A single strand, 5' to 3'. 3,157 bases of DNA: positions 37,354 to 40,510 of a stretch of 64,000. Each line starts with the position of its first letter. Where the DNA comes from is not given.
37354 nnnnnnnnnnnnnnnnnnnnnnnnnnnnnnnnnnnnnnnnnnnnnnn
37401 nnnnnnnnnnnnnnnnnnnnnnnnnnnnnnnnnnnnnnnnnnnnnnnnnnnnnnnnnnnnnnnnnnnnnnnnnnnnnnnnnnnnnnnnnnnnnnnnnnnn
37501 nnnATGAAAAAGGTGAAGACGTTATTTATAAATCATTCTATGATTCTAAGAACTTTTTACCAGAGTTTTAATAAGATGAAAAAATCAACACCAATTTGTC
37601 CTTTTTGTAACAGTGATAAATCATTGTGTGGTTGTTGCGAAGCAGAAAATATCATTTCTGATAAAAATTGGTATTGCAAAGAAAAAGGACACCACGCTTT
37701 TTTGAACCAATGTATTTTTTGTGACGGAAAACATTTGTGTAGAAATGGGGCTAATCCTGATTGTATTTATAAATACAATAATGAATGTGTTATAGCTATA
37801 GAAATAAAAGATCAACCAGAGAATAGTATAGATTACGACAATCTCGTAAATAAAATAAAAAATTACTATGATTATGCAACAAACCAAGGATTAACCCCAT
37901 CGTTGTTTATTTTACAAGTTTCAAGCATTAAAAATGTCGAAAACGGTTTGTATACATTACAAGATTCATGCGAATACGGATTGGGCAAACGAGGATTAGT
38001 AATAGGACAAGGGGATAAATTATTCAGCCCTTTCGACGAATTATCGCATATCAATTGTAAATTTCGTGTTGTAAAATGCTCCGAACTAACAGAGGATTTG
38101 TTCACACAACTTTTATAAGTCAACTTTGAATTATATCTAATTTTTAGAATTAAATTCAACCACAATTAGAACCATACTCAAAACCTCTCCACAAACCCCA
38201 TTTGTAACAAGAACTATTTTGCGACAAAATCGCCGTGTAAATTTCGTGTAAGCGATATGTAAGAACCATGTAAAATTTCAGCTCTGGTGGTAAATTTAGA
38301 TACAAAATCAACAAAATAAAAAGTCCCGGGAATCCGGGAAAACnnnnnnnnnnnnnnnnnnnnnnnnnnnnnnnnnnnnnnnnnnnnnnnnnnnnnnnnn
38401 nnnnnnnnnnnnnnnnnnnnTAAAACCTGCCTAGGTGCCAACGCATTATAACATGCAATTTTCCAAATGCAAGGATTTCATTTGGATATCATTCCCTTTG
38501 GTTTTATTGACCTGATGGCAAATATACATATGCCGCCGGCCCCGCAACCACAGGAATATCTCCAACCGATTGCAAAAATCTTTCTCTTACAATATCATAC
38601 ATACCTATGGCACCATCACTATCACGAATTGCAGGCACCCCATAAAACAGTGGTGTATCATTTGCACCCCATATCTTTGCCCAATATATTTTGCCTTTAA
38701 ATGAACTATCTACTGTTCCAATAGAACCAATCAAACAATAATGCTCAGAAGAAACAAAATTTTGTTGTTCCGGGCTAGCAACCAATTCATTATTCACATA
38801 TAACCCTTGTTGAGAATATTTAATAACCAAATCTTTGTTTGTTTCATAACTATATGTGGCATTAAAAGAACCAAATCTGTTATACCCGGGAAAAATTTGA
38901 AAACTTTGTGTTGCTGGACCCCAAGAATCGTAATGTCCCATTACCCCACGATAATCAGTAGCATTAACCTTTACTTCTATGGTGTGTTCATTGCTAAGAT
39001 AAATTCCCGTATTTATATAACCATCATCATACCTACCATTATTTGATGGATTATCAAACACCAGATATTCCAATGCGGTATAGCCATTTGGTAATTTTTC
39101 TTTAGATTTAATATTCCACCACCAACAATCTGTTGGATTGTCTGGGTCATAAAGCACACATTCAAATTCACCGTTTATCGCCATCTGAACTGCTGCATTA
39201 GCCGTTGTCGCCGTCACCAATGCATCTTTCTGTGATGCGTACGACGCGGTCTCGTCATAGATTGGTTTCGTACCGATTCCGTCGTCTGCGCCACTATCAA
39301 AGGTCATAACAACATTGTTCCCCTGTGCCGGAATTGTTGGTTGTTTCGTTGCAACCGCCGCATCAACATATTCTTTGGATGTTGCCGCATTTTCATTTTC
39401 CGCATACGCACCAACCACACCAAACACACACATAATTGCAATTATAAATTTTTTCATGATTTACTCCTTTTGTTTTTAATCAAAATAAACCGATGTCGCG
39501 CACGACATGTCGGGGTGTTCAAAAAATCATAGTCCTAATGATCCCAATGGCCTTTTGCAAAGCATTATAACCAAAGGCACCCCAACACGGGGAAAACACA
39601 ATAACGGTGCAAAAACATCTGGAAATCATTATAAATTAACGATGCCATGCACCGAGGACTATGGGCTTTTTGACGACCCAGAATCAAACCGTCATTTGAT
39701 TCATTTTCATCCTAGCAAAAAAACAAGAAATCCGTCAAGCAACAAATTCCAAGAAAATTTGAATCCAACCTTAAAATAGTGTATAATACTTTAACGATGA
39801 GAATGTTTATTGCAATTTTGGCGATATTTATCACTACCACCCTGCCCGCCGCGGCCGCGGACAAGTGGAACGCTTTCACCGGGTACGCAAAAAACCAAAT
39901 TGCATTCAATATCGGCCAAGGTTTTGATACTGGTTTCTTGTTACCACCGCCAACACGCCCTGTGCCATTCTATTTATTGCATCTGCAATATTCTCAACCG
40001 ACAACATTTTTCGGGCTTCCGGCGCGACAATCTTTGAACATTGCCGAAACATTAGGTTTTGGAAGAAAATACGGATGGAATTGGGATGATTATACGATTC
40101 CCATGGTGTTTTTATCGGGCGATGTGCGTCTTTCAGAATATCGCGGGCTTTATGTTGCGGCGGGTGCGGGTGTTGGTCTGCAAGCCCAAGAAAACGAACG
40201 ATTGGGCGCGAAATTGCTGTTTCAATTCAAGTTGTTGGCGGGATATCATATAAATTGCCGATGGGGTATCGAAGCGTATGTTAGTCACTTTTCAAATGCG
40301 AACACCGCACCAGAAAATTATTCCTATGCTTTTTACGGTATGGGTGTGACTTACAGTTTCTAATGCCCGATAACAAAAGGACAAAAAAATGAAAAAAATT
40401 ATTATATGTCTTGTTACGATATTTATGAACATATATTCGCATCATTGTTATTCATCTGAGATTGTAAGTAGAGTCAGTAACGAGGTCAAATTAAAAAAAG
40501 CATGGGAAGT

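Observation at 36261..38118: Two-gene ATPase plus Cys-rich PD-ExK-like module as sole cargo of a tRNA island: candidate undescribed anti-phage defence system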

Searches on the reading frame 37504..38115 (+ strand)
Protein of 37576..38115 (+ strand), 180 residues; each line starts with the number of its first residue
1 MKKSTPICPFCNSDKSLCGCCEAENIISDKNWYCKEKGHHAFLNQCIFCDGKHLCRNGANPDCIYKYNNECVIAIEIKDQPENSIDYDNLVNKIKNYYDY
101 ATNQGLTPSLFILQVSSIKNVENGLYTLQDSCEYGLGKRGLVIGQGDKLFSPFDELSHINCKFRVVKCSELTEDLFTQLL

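Call 4: search_protein_families(library=pfam, proteins=[window:37576-38115:+], max_evalue=1)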
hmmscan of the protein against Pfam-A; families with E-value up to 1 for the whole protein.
window:37576-38115:+ (180 aa): 0 families

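Call 5: search_protein_families(library=padloc, proteins=[window:37576-38115:+], max_evalue=1)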
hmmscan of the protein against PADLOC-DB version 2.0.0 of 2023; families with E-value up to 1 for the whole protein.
window:37576-38115:+ (180 aa): 0 families

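Call 6: search_protein_families(library=ncbifam, proteins=[window:37576-38115:+], max_evalue=1)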
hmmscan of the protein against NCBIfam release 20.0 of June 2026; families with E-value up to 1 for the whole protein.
window:37576-38115:+ (180 aa): 0 families

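Call 7: find_homologous_proteins(query=window:37576-38115:+, max_evalue=0.001)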
Query window:37576-38115:+ (180 aa): 11 proteins with E <= 0.001 among 40 candidates.
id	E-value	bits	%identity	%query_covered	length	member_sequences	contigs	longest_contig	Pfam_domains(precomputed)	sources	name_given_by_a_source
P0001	5.6e-121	419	100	100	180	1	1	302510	-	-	-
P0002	1.7e-96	340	83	100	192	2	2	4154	-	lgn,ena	-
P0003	4.9e-92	325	78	100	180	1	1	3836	-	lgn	-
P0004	1.5e-79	284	68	100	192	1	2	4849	-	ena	-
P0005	7.9e-76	272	68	100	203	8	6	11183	-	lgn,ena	-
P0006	4.1e-70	254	63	100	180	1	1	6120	-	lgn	-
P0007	9.3e-60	220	61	92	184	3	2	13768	-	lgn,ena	-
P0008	6.9e-36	142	48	92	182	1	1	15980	-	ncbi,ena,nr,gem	ncbi:MAG: hypothetical protein FWH22_01315 [Fibromonadales bacterium]|nr:hypothetical protein [Fibro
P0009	3.7e-35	140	51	92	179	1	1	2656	-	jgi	-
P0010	7.9e-33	132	47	92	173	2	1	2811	-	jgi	jgi:hypothetical protein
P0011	2.4e-27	114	44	92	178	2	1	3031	-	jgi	jgi:hypothetical protein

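Call 8: search_protein_families(library=phrogs, proteins=[window:37576-38115:+, window:37504-38115:+], max_evalue=1)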
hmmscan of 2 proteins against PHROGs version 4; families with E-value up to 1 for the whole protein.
window:37576-38115:+ (180 aa): 0 families

window:37504-38115:+ (204 aa): 0 families

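Call 13: find_encoding_contigs(protein=P0008, flank=8000, max_places=3)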
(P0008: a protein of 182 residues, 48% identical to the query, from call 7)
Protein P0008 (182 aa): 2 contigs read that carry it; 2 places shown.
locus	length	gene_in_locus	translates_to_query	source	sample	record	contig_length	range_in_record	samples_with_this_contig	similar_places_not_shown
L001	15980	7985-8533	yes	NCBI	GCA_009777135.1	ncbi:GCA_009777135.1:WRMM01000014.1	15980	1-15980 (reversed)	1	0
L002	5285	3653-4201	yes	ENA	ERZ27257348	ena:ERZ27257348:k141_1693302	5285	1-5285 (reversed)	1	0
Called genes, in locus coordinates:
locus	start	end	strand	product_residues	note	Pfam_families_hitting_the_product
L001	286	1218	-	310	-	PF02729:OTCace_N, PF00185:OTCace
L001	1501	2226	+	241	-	PF00398:RrnaAD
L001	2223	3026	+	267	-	-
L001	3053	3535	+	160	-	PF00359:PTS_EIIA_2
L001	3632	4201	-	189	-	-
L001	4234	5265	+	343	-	-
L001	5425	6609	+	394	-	PF13173:AAA_14, PF13635:DUF4143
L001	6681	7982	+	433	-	PF13175:AAA_15, PF13304:AAA_21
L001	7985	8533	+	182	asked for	-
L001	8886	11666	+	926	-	PF18998:Flg_new_2 (faint), PF07581:Glug (faint), PF09479:Flg_new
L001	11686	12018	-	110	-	PF03840:SecG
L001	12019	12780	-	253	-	PF00121:TIM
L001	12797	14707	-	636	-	PF08269:dCache_2, PF17200:sCache_2, PF17201:Cache_3-Cache_2 (weak)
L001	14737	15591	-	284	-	PF12784:PDDEXK_2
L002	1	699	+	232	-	?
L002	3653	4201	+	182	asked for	-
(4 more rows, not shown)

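Call 14: find_encoding_contigs(protein=P0007, flank=8000, max_places=3)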
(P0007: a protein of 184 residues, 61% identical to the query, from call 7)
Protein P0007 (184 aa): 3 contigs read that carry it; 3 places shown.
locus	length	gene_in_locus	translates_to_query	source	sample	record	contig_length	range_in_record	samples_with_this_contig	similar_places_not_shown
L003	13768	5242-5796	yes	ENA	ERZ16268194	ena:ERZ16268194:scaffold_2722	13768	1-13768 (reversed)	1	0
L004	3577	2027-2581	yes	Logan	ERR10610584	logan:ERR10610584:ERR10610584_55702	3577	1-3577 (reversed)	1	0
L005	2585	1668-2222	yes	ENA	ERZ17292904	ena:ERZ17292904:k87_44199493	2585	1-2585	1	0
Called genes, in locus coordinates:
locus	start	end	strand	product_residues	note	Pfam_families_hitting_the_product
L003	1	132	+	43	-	?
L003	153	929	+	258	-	PF02674:Colicin_V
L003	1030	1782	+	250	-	-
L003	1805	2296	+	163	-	-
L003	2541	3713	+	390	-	PF13356:Arm-DNA-bind_3, PF00589:Phage_integrase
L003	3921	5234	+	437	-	PF13175:AAA_15, PF13304:AAA_21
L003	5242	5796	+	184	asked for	-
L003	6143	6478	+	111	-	-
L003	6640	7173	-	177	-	-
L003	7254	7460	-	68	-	PF12728:HTH_17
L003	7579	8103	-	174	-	-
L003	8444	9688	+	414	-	PF01136:Peptidase_U32, PF16325:Peptidase_U32_C (weak)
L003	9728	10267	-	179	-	-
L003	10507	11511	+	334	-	-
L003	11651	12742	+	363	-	-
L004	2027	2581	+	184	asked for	-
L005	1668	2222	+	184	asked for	-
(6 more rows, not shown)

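Call 18: search_dna_similar(query=window:37576-38115:+, collection=phages, mode=protein, max_evalue=0.01)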
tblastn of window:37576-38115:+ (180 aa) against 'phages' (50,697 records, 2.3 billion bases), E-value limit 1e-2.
No match.

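Call 21: search_solved_structures(query=A1, max_evalue=10)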
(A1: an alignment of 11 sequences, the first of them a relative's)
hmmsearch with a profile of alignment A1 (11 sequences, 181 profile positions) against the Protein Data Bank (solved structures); distinct sequences matched with E-value up to 10: 9.
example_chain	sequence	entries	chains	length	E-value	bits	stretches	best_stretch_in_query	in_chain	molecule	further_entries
3ep9_A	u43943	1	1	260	0.4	13.7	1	37-69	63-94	S-adenosylmethionine decarboxylase alpha chain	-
1jen_A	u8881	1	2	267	0.4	13.6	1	37-69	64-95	PROTEIN (S-ADENOSYLMETHIONINE DECARBOXYLASE (ALPHA CHAIN))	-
3ep4_A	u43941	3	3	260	0.4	13.6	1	37-69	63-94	S-adenosylmethionine decarboxylase alpha chain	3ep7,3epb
3ep5_A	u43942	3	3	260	0.4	13.6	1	37-69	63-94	S-adenosylmethionine decarboxylase alpha chain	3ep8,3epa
3h0v_A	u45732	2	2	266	0.4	13.6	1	37-69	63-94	S-adenosylmethionine decarboxylase proenzyme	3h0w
3dz3_A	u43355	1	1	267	0.41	13.6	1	37-69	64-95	S-adenosylmethionine decarboxylase alpha chain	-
3dz2_A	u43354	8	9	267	0.41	13.6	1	37-69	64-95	S-adenosylmethionine decarboxylase alpha chain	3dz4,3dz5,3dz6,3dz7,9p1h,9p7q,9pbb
3ep3_A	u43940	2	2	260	0.43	13.6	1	37-68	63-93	S-adenosylmethionine decarboxylase alpha chain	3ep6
1i72_A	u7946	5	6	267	0.92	12.5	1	37-69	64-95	S-ADENOSYLMETHIONINE DECARBOXYLASE ALPHA CHAIN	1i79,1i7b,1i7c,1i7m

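Call 27: predict_structure(alignment_id=A1)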
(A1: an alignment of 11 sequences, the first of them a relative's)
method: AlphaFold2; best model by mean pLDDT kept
length: 180 residues; sequences in the alignment: 11
mean_pLDDT: 73.5   pTM: 0.75
mean pLDDT of the five models: 73.5, 72.4, 69.1, 68.0, 67.1
residues with pLDDT >= 90: 33; 70-90: 87; 50-70: 24; < 50: 36
segments of 3 or more residues with pLDDT < 50: 1-16, 39-57
pLDDT, mean of each block of 10 residues (from residue 1): 40 50 68 59 45 50 76 85 88 88 88 86 72 91 90 80 88 79
secondary structure, 60 per line:
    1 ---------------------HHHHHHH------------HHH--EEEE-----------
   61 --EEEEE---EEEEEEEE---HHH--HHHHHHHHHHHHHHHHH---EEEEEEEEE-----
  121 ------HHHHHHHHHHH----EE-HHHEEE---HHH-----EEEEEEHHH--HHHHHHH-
elements in order: H22-28 E46-49 E63-67 E71-78 H87-103 E107-115 H127-137 E148-150 E162-167 H173-179

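Call 29: search_protein_representatives(alignment_id=A1)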
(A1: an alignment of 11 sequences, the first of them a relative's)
Query: 11 sequences, 181 profile positions. Proteins with E-value up to 0.001 (for the whole library): 12; up to 1e-10: 6; up to 1e-30: 4. The best 12 are listed.
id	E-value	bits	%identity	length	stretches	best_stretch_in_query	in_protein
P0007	6.7e-78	276.9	-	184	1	2-180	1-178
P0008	2.8e-76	271.6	-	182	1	1-180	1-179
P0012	1.6e-39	151.8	-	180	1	2-180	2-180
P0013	9.2e-32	126.6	-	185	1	1-180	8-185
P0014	8.9e-28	113.6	-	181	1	1-180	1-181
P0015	8.1e-22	94.2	-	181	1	4-179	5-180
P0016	7.6e-08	48.6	-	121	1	68-180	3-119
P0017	1.1e-06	44.8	-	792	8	102-145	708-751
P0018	2.0e-05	40.8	-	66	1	1-64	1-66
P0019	1.1e-04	38.4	-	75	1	1-50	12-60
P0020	1.5e-04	37.9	-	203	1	6-180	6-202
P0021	2.6e-04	37.1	-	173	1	13-173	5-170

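Call 31: fold_search(model_id=the predicted structure, library=pdb)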
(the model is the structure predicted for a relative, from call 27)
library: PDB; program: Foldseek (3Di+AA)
matches with E <= 10: 437; with E <= 0.001: 0
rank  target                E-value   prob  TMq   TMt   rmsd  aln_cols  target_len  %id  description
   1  6qnz_B                1.5e-01  0.69  0.32  0.12   4.8        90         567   13  Crystal structure of the site-specific DNA nickase N.BspD6I E418A Mutant (released 2020-03-04)
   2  6ut7_G                1.8e-01  0.25  0.30  0.16   6.0       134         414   13  Fitted model for the tetradecameric assembly of Thermococcus gammatolerans McrB AAA+ hexamers with bound McrC (released 2020-10-21)
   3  7t3b_E                1.9e-01  0.47  0.33  0.21   4.4       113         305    9  GATOR1-RAG-RAGULATOR - GAP Complex (released 2022-04-06)
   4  9nl2_A                2.0e-01  0.18  0.27  0.06   9.5       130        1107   18  Structure of R2 retrotransposon protein from Platysternon megacephalum initiating target-primed reverse transcription (released 2025-06-18)
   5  2p14                  2.3e-01  0.69  0.25  0.24   2.2        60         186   15  Crystal structure of small subunit (R.BspD6I2) of the heterodimeric restriction endonuclease R.BspD6I (released 2008-03-11)
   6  2ziu_B                2.3e-01  0.35  0.31  0.23   6.2       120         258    9  Crystal structure of the Mus81-Eme1 complex (released 2008-04-29)
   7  5liz                  2.4e-01  0.72  0.36  0.12   4.2       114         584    9  The structure of Nt.BspD6I nicking endonuclease with all cysteines mutated by serine residues at 0.19 nm resolution . (released 2017-08-02)
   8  6qnz_A                3.0e-01  0.54  0.32  0.12   4.8        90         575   13  Crystal structure of the site-specific DNA nickase N.BspD6I E418A Mutant (released 2020-03-04)
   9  5kah_K                3.0e-01  0.13  0.23  0.12   9.6       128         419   13  Crystal structure of a dioxygenase in the Crotonase superfamily in P21, V425T mutant (released 2017-06-21)
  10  7ojn_L                3.4e-01  0.18  0.28  0.03  13.4       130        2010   13  Lassa virus L protein in an elongation conformation [ELONGATION] (released 2021-12-01)
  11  9ykj_A                3.6e-01  0.47  0.22  0.06   3.4        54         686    9  Hna Dimer (released 2025-12-10)
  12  2ewf                  3.8e-01  0.51  0.33  0.12   4.8        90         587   13  Crystal structure of the site-specific DNA nickase N.BspD6I (released 2006-11-21)
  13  4i1t                  3.8e-01  0.23  0.25  0.26   9.8        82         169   16  Crystal structure of the cap-snatching endonuclease from Pichinde virus (released 2014-02-26)
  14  5lhc_B                4.1e-01  0.57  0.36  0.12   4.3       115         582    9  The structure of D456A mutant of Nt.BspD6I nicking endonuclease at 0.24 nm resolution . (released 2017-08-16)
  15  8q3y_A                4.1e-01  0.41  0.36  0.17   4.5       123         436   11  Crystal structure of apo Can2 from Thermoanaerobacter brockii (released 2023-11-22)
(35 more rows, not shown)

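Call 33: search_protein_families(library=pfam, proteins=[P0020, P0021, P0015, P0012], max_evalue=10)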
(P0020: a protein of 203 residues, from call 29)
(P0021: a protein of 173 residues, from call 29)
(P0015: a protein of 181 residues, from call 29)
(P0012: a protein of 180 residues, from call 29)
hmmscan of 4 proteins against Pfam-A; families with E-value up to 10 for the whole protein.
P0020 (203 aa): 1 family
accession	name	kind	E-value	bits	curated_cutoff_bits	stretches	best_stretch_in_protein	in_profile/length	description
PF12767.12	SAGA-Tad1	-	0.14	12.4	31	1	122-153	180-211/238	Transcriptional regulator of RNA polII, SAGA, subunit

P0021 (173 aa): 4 families
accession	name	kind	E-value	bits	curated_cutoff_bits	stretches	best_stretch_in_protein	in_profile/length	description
PF06428.16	Sec2p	-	0.0095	16.3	28.5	1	61-107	35-81/92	GDP/GTP exchange factor Sec2p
PF22136.2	MpAgo_N-like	-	0.033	14.8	27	1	50-86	23-59/65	Bacterial argonaute protein N-terminal domain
PF07817.19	GLE1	-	0.044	13.5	24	1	65-146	11-90/250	GLE1-like protein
PF04326.19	SLFN_AlbA_2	-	0.16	12.9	25.3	1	69-132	51-112/118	Schlafen, AlbA_2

P0015 (181 aa): 1 family
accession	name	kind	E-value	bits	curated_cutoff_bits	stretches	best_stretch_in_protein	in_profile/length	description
PF12812.13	PDZ_1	-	0.065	13.7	28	1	70-99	48-77/78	PDZ-like domain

P0012 (180 aa): 0 families

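Call 42: search_protein_families(library=padloc, proteins=[P0020, P0021, P0015], max_evalue=1)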
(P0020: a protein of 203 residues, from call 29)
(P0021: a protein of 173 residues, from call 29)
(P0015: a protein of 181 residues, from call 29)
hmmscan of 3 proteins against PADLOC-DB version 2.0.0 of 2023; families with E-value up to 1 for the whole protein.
P0020 (203 aa): 1 family
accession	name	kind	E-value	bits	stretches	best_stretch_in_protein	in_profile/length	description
PDLC01447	Cas4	-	0.036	12.5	1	56-127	47-107/161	"CAS-I,CAS-II,CAS-III,CAS-IV,CAS-V,CAS-VI; acquisition_associated"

P0021 (173 aa): 1 family
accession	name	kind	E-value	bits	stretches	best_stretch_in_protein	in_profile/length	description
PDLC04563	PDC-M29B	-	0.002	16.2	1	21-107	46-126/164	-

P0015 (181 aa): 0 families

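Call 87: fold_search(model_id=the predicted structure, library=viral)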
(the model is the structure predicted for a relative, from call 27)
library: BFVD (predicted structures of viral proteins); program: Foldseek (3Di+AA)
matches with E <= 10: 567; with E <= 0.001: 0
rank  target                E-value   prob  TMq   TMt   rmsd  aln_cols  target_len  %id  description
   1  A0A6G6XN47            2.2e-02  0.89  0.29  0.25   4.2        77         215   19  (no name in the UniProt tables at hand)
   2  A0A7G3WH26            5.2e-02  0.30  0.25  0.26   6.6       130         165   15  Putative endodeoxyribonuclease I [Arthronema virus TR020]
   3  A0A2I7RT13            6.7e-02  0.25  0.25  0.33   9.8       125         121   19  (no name in the UniProt tables at hand)
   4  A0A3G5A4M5            9.3e-02  0.44  0.31  0.14  10.1       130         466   19  C2H2-type domain-containing protein [Harvfovirus sp.]
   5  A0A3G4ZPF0            1.2e-01  0.33  0.29  0.12   9.3       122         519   19  Uncharacterized protein [Terrestrivirus sp.]
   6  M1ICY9                1.2e-01  0.14  0.27  0.15  11.2       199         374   12  (no name in the UniProt tables at hand)
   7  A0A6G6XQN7            1.3e-01  0.30  0.34  0.17   9.2       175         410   11  (no name in the UniProt tables at hand)
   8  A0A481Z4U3            1.4e-01  0.44  0.32  0.05   7.4       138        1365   15  Type III restriction enzyme, res subunit [Pithovirus LCPAC001]
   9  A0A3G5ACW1            1.4e-01  0.41  0.30  0.16   9.9       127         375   18  C2H2-type domain-containing protein [Hyperionvirus sp.]
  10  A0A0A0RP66            1.4e-01  0.28  0.21  0.16   6.9        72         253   14  Endonuclease [Bacillus phage Moonbeam]
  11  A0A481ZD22            1.5e-01  0.14  0.25  0.22  15.7       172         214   14  Endonuclease [Pithovirus LCPAC404]
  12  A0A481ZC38            1.7e-01  0.20  0.25  0.22  10.7       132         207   14  Endonuclease [Pithovirus LCPAC401]
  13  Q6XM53                1.8e-01  0.30  0.28  0.15   5.2       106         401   15  FirrV-1-A34 [Feldmannia irregularis virus a]
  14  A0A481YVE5            1.9e-01  0.44  0.28  0.26   4.1        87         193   21  Uncharacterized protein [Marseillevirus LCMAC102]
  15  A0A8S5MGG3            1.9e-01  0.33  0.23  0.20   4.0        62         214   11  Holliday junction resolvase RecU [Siphoviridae sp. ctGFb30]
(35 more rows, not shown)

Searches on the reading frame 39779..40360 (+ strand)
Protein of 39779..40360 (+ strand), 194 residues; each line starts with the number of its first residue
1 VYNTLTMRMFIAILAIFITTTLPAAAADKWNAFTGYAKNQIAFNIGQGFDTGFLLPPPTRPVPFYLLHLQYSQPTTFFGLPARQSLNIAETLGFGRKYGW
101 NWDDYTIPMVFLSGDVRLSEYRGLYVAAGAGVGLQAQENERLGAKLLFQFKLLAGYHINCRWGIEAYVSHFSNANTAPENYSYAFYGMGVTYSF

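Call 106: search_protein_families(library=pfam, proteins=[window:39779-40360:+], max_evalue=0.01)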
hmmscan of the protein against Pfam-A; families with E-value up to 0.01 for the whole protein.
window:39779-40360:+ (194 aa): 1 family
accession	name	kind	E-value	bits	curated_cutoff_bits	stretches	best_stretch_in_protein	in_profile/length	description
PF09411.16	PagL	-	5.8e-09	36.6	23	1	115-192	52-135/136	Lipid A 3-O-deacylase (PagL)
